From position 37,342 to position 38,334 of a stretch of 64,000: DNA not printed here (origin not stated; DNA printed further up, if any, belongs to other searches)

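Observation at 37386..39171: Low-GC two-gene island: Zn-ribbon/DUF4145-like protein plus an R-x4-H (HEPN-like) partner, candidate defence or toxin module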

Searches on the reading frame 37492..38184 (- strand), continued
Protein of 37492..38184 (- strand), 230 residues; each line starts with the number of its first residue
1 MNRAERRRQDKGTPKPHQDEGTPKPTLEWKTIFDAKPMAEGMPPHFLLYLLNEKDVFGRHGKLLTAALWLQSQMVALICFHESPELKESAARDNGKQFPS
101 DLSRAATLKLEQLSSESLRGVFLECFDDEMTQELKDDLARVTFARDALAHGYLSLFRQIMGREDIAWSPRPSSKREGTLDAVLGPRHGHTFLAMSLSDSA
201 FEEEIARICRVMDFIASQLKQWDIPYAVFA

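Call 70: find_encoding_contigs(protein=P0014, flank=6000, max_places=3)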
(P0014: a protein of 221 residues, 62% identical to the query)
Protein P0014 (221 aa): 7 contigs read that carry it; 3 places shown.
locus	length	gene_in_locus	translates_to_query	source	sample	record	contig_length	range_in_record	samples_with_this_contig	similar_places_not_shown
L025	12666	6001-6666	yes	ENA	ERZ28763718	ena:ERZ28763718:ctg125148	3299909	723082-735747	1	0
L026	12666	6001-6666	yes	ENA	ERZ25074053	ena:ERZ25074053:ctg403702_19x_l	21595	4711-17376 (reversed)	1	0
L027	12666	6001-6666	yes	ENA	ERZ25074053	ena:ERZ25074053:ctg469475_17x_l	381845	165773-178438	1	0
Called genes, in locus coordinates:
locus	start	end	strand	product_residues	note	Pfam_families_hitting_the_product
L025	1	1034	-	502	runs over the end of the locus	PF07994:NAD_binding_5, PF01658:Inos-1-P_synth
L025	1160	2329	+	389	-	PF04235:DUF418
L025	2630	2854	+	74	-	PF02604:PhdYeFM_antitox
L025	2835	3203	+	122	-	PF01850:PIN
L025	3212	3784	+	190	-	PF22784:PTP-SAK, PF22785:Tc-R-P, PF00782:DSPc, PF22741:PTP-NADK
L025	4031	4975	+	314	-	PF03747:ADP_ribosyl_GH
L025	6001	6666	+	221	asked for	-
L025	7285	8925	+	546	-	PF06418:CTP_synth_N, PF00117:GATase, PF07722:Peptidase_C26 (faint)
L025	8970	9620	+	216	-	PF00923:TAL_FSA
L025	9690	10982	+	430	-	PF07498:Rho_N (weak), PF07497:Rho_RNA_bind, PF00006:ATP-synt_ab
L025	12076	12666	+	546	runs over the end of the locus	PF02776:TPP_enzyme_N, PF00205:TPP_enzyme_M, PF02775:TPP_enzyme_C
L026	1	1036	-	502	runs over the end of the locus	PF07994:NAD_binding_5, PF01658:Inos-1-P_synth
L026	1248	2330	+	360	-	PF04235:DUF418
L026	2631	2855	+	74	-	PF02604:PhdYeFM_antitox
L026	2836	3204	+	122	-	PF01850:PIN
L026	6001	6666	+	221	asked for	-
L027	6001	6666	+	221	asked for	-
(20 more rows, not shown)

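Call 71: find_encoding_contigs(protein=P0046, flank=6000, max_places=2)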
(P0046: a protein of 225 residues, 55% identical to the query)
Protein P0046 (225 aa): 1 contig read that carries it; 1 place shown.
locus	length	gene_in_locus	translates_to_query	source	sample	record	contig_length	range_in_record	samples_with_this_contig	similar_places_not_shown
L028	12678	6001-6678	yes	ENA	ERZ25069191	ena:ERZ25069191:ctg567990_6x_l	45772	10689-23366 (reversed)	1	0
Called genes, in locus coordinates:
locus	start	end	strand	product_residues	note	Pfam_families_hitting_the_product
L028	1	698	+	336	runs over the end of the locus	-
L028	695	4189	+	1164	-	PF13091:PLDc_2, PF00176:SNF2-rel_dom (faint), PF00271:Helicase_C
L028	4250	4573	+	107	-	-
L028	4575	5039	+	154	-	-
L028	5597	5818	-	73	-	-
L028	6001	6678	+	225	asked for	-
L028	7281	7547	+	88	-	-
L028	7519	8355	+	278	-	PF03372:Exo_endo_phos (weak)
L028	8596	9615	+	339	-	-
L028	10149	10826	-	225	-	PF00872:Transposase_mut, PF10551:MULE (faint)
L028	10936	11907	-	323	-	PF01548:DEDD_Tnp_IS110, PF02371:Transposase_20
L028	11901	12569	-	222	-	PF00872:Transposase_mut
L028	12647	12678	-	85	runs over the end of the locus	-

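Call 72: find_encoding_contigs(protein=P0060, flank=6000, max_places=2)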
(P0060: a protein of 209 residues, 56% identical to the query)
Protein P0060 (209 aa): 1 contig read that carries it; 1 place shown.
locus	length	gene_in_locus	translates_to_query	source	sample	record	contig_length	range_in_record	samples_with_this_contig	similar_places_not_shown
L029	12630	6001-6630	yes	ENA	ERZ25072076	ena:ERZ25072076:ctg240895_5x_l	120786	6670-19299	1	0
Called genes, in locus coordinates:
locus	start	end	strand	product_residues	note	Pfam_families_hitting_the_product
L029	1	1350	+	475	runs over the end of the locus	PF00909:Ammonium_transp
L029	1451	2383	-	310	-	-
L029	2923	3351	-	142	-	PF01850:PIN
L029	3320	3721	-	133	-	-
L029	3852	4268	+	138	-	PF01541:GIY-YIG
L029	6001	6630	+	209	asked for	-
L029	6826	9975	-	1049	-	PF02384:N6_Mtase, PF01170:UPF0020 (faint), PF07669:Eco57I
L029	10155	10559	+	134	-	PF24698:DUF7662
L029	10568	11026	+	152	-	PF01850:PIN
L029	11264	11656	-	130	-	-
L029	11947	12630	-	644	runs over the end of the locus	PF00496:SBP_bac_5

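Call 74: search_protein_representatives(alignment_id=A1)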
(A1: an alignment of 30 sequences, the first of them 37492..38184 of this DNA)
Query: 30 sequences, 225 profile positions. Proteins with E-value up to 0.001 (for the whole library): 49; up to 1e-10: 15; up to 1e-30: 8. The best 49 are listed.
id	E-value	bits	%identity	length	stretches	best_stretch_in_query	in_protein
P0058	2.8e-97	340.9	-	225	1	1-224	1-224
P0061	4.0e-89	314.2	-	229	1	1-225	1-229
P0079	2.3e-73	262.7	-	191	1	37-225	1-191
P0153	2.3e-41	158.0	-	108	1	1-108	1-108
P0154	9.5e-38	146.2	-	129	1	33-134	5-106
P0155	5.8e-37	143.6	-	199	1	7-146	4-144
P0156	9.4e-32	126.6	-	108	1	26-104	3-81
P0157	1.6e-31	125.8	-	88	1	1-79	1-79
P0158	2.8e-30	121.8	-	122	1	11-98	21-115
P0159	1.1e-22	96.9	-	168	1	97-170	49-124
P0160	2.2e-20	89.4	-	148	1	27-81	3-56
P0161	5.6e-17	78.3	-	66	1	160-225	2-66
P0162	7.0e-15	71.4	-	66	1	166-225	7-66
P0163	1.1e-13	67.5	-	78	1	1-58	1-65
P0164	3.3e-12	62.7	-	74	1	36-85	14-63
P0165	1.9e-10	56.9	-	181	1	49-205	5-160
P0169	2.0e-09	53.6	-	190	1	49-223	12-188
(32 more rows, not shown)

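Call 76: search_protein_families(library=pfam, alignment_id=A3, max_evalue=1)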
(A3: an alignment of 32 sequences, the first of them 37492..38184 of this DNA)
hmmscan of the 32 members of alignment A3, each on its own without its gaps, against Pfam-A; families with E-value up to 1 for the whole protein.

A. member 1, window:37492-38184:- (230 aa): 0 families

B. families by the number of members that match (of 32 scanned): 14 families
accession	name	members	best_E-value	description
PF18735.6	HEPN_RiboL-PSP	3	0.0092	RiboL-PSP-HEPN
PF18737.6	HEPN_MAE_28990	3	0.033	MAE_28990/MAE_18760-like HEPN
PF18731.6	HEPN_Swt1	3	0.061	Swt1-like HEPN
PF18736.6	pEK499_p136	2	0.051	HEPN pEK499 p136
PF04545.22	Sigma70_r4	1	0.039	Sigma-70, region 4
PF04899.17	MbeD_MobD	1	0.047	MbeD/MobD like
PF10982.13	DUF2789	1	0.054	Protein of unknown function (DUF2789)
PF24132.1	DUF7399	1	0.063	Family of unknown function (DUF7399)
PF18739.6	HEPN_Apea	1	0.094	Apea-like HEPN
PF01221.23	Dynein_light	1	0.095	Dynein light chain type 1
PF05344.16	DUF746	1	0.12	Domain of Unknown Function (DUF746)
PF02197.22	RIIa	1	0.15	Regulatory subunit of type II PKA R-subunit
PF13808.11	DDE_Tnp_1_assoc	1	0.16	DDE_Tnp_1-associated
PF02319.26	E2F_TDP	1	0.19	E2F/DP family winged-helix DNA-binding domain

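Call 77: search_protein_families(library=padloc, alignment_id=A3, max_evalue=1)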
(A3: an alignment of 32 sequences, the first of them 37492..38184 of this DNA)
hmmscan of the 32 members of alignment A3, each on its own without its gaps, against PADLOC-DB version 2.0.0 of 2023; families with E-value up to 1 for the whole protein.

A. member 1, window:37492-38184:- (230 aa): 0 families

B. families by the number of members that match (of 32 scanned): 4 families
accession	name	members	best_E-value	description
PDLC03820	RTasHEPN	8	0.00089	DRT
PDLC02154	Cas13c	1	0.0071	-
PDLC01022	Csm6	1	0.009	CRISPR type III-A/MTUBE-associated protein Csm6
PDLC03290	MTase_II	1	0.01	Type II methyltransferase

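Call 78: find_encoding_contigs(protein=P0165, flank=5000, max_places=4)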
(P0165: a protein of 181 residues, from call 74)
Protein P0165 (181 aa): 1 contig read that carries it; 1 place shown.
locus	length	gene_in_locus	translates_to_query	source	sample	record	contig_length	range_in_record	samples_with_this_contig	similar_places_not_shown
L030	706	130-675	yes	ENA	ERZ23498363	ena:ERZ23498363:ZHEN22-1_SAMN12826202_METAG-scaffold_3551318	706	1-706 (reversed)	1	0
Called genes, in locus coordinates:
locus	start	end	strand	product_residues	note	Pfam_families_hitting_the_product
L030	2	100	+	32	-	?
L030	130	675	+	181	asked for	-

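Call 79: find_encoding_contigs(protein=P0169, flank=5000, max_places=4)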
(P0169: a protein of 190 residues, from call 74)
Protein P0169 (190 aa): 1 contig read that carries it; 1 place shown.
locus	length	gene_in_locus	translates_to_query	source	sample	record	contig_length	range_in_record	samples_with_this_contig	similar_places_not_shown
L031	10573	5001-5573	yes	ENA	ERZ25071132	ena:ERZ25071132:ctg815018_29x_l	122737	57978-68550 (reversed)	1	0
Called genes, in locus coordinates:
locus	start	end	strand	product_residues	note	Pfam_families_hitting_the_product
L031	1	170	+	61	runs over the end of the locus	PF21344:Zn_ribbon_LysW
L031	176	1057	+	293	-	PF22626:LysX_preATP_grasp, PF02786:CPSase_L_D2 (faint), PF08443:RimK, PF13549:ATP-grasp_5 (weak)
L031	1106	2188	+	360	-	PF01118:Semialdhyde_dh, PF22698:Semialdhyde_dhC_1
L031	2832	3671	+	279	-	-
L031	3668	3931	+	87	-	-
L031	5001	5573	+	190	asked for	-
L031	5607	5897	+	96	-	-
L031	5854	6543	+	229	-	-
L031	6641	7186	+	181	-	PF03473:MOSC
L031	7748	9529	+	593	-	PF00664:ABC_membrane, PF00005:ABC_tran, PF02463:SMC_N (faint)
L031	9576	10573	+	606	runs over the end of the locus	PF00664:ABC_membrane, PF00005:ABC_tran, PF02463:SMC_N (faint)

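Call 81: search_dna_similar(query=window:37492-38184:-, collection=phages, mode=protein, max_evalue=0.01, max_rows=15)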
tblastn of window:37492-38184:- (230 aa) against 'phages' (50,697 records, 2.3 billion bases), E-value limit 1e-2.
No match.

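Call 83: search_dna_similar(query=window:37492-38184:-, collection=plasmids, mode=protein, max_evalue=0.01, max_rows=15)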
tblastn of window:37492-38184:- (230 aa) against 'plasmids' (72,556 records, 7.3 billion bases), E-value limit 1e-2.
No match.

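Call 84: find_homologous_proteins(query=A3, max_evalue=0.001)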
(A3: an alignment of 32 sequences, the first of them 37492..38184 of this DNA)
Query A3 (32 sequences) (230 aa, profile of the alignment): 112 proteins with E <= 0.001 among 3307 candidates.
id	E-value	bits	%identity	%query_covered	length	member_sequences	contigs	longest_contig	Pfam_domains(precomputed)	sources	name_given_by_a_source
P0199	1.3e-65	239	29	67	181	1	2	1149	-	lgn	-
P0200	2.3e-64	235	28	67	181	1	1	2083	-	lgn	-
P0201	3.1e-64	234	29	57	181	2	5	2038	-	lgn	-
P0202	5.3e-64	233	25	55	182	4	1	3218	-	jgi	jgi:hypothetical protein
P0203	6.0e-63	230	27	54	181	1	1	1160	-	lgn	-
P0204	1.6e-62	229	30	55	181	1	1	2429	-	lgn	-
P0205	3.7e-62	227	-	-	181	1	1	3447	-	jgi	jgi:hypothetical protein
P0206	4.5e-62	227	26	67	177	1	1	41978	-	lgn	-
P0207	1.3e-61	226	26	55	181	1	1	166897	-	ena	-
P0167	1.4e-61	225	30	47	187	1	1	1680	-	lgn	-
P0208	1.4e-61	225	27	53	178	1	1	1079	-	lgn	-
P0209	1.9e-61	225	25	55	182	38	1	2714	-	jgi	jgi:hypothetical protein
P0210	2.3e-61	225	23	55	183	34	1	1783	-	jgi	jgi:hypothetical protein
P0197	2.3e-61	225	22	54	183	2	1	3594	-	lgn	-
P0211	3.3e-60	221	29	43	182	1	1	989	-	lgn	-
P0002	2.6e-36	143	76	100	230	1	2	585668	-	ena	-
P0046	6.5e-36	142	55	100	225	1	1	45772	-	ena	-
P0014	7.6e-34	135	62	100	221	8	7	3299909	-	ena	-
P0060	1.9e-28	117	56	88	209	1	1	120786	-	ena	-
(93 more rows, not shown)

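Call 85: find_encoding_contigs(protein=P0207, flank=6000, max_places=3)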
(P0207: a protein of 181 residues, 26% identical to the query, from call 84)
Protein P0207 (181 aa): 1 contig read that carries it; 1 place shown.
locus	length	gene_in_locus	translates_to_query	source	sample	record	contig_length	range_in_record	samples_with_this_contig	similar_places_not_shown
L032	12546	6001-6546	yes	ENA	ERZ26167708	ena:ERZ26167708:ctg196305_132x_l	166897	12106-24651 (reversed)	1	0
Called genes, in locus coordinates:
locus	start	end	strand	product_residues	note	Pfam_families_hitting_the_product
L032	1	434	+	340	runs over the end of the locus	PF04166:PdxA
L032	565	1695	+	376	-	PF02771:Acyl-CoA_dh_N, PF02770:Acyl-CoA_dh_M, PF00441:Acyl-CoA_dh_1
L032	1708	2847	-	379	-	PF00561:Abhydrolase_1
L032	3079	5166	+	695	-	PF13588:HSDR_N_2, PF02384:N6_Mtase, PF07669:Eco57I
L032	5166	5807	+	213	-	PF13643:DUF4145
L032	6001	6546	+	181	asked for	-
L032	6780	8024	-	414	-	PF13542:HTH_Tnp_ISL3 (weak), PF01610:DDE_Tnp_ISL3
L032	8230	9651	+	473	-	PF01420:Methylase_S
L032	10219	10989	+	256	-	PF03309:Pan_kinase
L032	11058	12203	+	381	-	PF01979:Amidohydro_1, PF07969:Amidohydro_3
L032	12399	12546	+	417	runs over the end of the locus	PF01244:Peptidase_M19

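Call 91: find_related_loci(query=A4, collection=viral_contigs, flank=5000)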
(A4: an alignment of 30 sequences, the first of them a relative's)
Query A4 (181 aa) in viral_contigs; peptide patterns used: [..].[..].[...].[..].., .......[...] (x = any residue, [..] = any of these).
38 stretches matched a pattern, but none encodes a relative of the query by tblastn (E <= 1e-3).

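Call 94: search_solved_structures(query=L032:5166-5804:+, max_evalue=10, show_alignments=3)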
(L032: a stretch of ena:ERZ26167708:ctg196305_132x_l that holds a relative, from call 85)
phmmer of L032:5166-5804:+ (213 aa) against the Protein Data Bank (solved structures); distinct sequences matched with E-value up to 10: 2.
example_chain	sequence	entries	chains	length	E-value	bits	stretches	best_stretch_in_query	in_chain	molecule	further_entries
3nau_A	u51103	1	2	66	0.98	12.2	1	172-210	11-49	Zinc fingers and homeoboxes protein 2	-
9k7y_A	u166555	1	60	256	1.4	11.7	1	127-195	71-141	Cage-i53-Zn1-HEHE-14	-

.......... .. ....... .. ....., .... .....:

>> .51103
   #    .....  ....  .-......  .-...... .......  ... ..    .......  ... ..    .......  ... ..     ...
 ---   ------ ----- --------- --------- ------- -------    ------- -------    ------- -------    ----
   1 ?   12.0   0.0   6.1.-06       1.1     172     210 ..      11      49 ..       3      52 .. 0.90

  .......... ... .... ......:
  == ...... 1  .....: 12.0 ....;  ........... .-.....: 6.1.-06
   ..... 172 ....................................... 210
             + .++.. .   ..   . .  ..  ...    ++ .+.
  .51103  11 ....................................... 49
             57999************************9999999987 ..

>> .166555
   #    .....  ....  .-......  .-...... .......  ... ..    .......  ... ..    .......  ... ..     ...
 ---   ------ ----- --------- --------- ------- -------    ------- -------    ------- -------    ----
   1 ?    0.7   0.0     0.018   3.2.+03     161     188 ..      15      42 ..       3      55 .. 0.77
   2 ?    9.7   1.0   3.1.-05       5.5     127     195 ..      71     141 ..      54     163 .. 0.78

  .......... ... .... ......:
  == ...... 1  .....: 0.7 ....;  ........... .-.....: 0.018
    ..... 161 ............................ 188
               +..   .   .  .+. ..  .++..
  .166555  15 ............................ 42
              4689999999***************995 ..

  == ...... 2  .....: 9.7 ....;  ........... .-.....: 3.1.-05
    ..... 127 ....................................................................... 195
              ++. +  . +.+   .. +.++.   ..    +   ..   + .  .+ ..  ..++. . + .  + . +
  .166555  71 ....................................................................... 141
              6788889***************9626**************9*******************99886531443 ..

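Call 96: search_protein_families(library=padloc, alignment_id=A5, max_evalue=0.01)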
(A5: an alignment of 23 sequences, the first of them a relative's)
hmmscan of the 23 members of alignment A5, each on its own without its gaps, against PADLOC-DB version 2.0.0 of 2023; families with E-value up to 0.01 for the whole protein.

A. member 1, L032:5166-5804:+ (213 aa): 0 families

B. families by the number of members that match (of 23 scanned): 1 family
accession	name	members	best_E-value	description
PDLC04109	PD-T7-4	19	7e-07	-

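Call 101: fold_search(model_id=the predicted structure, library=viral)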
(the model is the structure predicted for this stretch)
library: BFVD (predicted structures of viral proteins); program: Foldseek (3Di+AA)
matches with E <= 10: 161; with E <= 0.001: 0
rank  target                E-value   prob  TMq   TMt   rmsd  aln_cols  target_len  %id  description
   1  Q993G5                4.4e-01  0.13  0.16  0.06  23.9       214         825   12  C3 [callitrichine gammaherpesvirus 3]
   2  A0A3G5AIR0            4.6e-01  0.09  0.17  0.14  25.6       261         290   11  Syntaxin-2 isoform X3 [Sylvanvirus sp.]
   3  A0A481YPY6            4.6e-01  0.08  0.14  0.09  21.8       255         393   13  ribonucleoside-diphosphate reductase [Pithovirus LCDPAC02]
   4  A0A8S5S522            7.3e-01  0.18  0.20  0.27  20.2       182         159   13  Uncharacterized protein [Siphoviridae sp. ctmP938]
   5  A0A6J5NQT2            7.7e-01  0.15  0.16  0.24  15.8       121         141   20  Uncharacterized protein [uncultured Caudovirales phage]
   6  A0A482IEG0            9.9e-01  0.07  0.15  0.08  27.1       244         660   12  Uncharacterized protein [Stenotrophomonas phage YB07]
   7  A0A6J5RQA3            1.1e+00  0.13  0.16  0.21  18.9       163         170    9  Uncharacterized protein [uncultured Caudovirales phage]
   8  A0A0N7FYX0            1.3e+00  0.13  0.19  0.27  16.3       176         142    9  Uncharacterized protein [Acidianus bottle-shaped virus 2 strain ABV2]
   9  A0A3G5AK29            1.3e+00  0.08  0.19  0.10  17.0       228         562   14  Uncharacterized protein [Sylvanvirus sp.]
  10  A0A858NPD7            1.3e+00  0.04  0.12  0.10  22.2       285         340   12  (no name in the UniProt tables at hand)
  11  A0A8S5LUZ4            1.3e+00  0.07  0.14  0.14  21.1       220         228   11  Uncharacterized protein [Siphoviridae sp. ctMsr1]
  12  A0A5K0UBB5            1.3e+00  0.06  0.16  0.14  25.5       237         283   13  Putative t-snare protein [Yasminevirus sp. GU-2018]
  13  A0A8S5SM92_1          1.6e+00  0.08  0.17  0.05  20.0       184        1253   12  Minor structural protein putative tail fiber [Myoviridae sp. ctPoO4]
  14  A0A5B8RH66            1.6e+00  0.08  0.17  0.15  21.0       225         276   14  Uncharacterized protein [Iridovirus Liz-CrIV]
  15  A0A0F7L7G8            1.6e+00  0.06  0.13  0.16  15.6       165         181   10  Uncharacterized protein [uncultured marine virus]
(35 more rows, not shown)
